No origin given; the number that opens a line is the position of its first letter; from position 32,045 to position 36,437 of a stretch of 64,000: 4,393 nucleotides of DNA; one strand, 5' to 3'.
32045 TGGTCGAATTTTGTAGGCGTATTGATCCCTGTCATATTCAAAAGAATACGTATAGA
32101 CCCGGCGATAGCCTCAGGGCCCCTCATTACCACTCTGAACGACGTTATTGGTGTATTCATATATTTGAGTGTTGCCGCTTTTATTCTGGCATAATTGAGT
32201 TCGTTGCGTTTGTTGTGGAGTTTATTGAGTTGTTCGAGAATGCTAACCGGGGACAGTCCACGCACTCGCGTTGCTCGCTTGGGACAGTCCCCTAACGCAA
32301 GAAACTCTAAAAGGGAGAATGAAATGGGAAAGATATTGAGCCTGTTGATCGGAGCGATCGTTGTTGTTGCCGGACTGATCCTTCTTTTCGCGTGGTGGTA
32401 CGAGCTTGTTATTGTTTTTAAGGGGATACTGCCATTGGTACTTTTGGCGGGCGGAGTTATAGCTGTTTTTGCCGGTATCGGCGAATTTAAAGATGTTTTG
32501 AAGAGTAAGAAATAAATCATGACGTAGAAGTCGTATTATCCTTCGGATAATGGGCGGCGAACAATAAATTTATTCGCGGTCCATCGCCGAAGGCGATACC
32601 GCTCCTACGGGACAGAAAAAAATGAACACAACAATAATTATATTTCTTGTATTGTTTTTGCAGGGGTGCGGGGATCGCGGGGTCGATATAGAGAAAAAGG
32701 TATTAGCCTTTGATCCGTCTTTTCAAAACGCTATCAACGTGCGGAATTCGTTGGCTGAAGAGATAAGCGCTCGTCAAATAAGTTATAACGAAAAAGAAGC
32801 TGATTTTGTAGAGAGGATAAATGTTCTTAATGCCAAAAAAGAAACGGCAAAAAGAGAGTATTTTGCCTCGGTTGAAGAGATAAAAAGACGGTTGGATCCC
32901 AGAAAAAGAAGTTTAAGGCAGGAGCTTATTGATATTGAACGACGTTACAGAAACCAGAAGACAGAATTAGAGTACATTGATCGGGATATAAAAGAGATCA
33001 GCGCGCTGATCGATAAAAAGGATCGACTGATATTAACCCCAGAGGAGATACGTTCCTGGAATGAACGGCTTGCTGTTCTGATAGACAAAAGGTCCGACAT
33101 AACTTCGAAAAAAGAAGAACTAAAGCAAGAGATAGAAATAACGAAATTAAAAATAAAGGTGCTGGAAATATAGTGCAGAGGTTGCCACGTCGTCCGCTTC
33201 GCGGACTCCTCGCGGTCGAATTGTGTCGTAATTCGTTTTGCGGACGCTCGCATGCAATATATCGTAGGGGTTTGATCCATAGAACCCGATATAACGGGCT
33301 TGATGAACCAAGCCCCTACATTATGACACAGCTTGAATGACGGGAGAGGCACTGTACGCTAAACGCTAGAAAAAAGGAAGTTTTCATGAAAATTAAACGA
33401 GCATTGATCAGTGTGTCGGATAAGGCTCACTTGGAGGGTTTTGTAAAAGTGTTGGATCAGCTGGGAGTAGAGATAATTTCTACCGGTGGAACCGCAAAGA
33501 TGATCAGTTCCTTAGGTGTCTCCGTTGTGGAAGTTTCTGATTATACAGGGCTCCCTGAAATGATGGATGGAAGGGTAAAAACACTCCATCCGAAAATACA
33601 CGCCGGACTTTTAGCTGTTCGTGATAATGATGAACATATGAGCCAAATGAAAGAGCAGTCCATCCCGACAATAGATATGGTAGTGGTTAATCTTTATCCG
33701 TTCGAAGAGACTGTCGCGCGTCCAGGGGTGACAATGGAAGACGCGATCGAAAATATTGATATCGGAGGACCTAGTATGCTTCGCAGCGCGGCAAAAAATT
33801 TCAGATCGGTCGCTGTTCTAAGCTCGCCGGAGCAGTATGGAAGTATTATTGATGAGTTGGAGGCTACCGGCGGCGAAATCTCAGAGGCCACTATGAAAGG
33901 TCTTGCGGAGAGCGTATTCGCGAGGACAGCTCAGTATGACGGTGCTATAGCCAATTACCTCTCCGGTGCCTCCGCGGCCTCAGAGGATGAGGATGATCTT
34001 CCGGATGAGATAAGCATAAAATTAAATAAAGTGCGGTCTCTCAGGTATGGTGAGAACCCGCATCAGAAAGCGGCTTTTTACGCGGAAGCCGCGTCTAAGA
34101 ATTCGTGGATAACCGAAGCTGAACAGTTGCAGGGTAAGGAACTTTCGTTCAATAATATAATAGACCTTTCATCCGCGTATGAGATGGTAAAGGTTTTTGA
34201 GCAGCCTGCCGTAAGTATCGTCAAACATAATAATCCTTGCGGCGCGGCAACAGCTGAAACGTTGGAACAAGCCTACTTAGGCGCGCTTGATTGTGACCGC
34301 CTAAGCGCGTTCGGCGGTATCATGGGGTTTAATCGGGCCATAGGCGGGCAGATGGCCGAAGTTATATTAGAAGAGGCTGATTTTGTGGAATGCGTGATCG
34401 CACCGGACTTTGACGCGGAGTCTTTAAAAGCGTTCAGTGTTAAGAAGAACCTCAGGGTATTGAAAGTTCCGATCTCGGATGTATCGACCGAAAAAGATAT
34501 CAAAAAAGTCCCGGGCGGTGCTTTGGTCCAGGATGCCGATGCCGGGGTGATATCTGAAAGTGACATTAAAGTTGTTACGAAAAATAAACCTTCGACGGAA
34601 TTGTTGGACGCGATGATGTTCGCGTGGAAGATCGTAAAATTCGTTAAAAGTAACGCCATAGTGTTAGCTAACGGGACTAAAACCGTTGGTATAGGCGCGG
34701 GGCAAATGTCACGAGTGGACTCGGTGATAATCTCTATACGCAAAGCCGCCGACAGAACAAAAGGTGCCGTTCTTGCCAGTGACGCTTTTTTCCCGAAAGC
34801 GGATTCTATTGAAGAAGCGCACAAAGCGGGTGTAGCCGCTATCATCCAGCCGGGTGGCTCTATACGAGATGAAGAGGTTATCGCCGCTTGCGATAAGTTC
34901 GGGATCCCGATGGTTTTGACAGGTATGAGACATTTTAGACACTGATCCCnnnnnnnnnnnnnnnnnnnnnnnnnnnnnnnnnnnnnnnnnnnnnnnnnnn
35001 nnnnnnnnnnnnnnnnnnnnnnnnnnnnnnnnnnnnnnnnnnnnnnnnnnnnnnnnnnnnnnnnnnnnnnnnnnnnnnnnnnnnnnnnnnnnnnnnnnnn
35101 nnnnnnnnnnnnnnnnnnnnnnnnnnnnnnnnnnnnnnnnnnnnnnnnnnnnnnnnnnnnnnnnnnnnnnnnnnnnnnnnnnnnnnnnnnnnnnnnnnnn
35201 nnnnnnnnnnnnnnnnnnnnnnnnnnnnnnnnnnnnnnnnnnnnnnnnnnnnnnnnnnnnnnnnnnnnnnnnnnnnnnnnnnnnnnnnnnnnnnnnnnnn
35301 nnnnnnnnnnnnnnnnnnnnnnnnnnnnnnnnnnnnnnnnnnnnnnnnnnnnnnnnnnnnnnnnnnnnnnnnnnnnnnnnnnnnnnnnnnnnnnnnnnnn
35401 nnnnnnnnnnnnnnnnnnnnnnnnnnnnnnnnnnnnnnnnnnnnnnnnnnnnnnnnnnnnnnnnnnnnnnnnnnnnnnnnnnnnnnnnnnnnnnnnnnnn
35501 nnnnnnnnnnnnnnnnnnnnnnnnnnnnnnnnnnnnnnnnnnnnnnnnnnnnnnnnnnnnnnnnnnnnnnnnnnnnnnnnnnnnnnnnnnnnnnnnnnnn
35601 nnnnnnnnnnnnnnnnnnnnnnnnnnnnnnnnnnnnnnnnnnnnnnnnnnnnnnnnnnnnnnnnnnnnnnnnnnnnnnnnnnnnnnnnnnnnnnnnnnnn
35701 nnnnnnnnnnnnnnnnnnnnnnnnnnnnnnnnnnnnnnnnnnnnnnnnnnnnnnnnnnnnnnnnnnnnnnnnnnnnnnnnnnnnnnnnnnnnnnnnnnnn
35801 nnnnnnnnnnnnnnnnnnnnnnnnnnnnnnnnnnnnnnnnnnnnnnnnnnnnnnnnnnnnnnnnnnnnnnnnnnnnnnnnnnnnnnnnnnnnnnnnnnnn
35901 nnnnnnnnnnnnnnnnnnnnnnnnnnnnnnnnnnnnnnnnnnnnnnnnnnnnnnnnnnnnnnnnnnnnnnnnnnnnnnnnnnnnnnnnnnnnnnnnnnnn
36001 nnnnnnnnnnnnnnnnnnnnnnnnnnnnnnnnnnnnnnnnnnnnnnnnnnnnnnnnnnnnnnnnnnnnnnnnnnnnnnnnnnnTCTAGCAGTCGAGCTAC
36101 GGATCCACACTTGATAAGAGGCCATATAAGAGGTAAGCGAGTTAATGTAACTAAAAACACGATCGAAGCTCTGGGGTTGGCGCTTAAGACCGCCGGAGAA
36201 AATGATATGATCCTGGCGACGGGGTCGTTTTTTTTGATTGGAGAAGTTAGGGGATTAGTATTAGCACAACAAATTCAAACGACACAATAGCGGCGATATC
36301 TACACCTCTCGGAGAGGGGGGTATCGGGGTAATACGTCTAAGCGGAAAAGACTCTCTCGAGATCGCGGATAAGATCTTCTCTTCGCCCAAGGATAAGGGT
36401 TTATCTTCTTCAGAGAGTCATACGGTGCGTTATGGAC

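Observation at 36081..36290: folC in-frame TAG plus mnmE without a canonical start codon at the same gene junction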

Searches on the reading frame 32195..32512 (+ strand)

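Call 36: search_protein_families(library=pfam, proteins=[window:32195-32512:+], max_evalue=0.001)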
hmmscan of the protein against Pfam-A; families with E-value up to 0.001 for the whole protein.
window:32195-32512:+ (106 aa): 0 families

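Call 56: search_protein_families(library=pfam, proteins=[window:32195-32512:+], max_evalue=0.01)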
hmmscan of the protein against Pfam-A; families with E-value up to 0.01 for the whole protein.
window:32195-32512:+ (106 aa): 3 families
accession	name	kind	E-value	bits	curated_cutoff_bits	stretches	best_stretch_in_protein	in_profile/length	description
PF09925.14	DUF2157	-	0.0024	18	32.4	1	37-93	27-83/146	Predicted membrane protein (DUF2157)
PF04224.18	DUF417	-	0.0027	17.7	27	1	24-83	63-121/175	Protein of unknown function, DUF417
PF23778.1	Phage_holin_2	-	0.0074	17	32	1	40-92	25-76/92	Putative phage holin family 2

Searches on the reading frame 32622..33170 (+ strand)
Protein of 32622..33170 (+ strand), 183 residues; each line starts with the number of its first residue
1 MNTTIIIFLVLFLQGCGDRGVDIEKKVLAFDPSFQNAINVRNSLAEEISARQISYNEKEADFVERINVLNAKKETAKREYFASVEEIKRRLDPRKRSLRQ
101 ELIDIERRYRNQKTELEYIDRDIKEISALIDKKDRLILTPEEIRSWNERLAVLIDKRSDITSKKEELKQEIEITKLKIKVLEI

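Call 26: search_protein_families(library=pfam, proteins=[window:32622-33170:+], max_evalue=0.001)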
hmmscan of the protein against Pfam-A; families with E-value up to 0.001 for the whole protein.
window:32622-33170:+ (183 aa): 1 family
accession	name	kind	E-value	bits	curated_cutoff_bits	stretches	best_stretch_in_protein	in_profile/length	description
PF02090.21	SPAM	-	0.00018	21.9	35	1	85-173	4-93/142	Salmonella surface presentation of antigen gene type M protein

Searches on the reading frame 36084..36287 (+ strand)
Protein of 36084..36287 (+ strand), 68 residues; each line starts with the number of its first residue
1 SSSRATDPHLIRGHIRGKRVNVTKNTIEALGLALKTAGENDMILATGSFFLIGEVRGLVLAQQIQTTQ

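Call 6: search_protein_families(library=pfam, proteins=[window:36084-36287:+], max_evalue=0.01)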
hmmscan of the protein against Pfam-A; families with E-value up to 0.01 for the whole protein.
window:36084-36287:+ (68 aa): 1 family
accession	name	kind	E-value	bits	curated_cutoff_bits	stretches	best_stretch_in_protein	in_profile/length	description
PF02875.26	Mur_ligase_C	-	0.003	18.8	28.4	1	4-49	80-127/127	Mur ligase, glutamate ligase domain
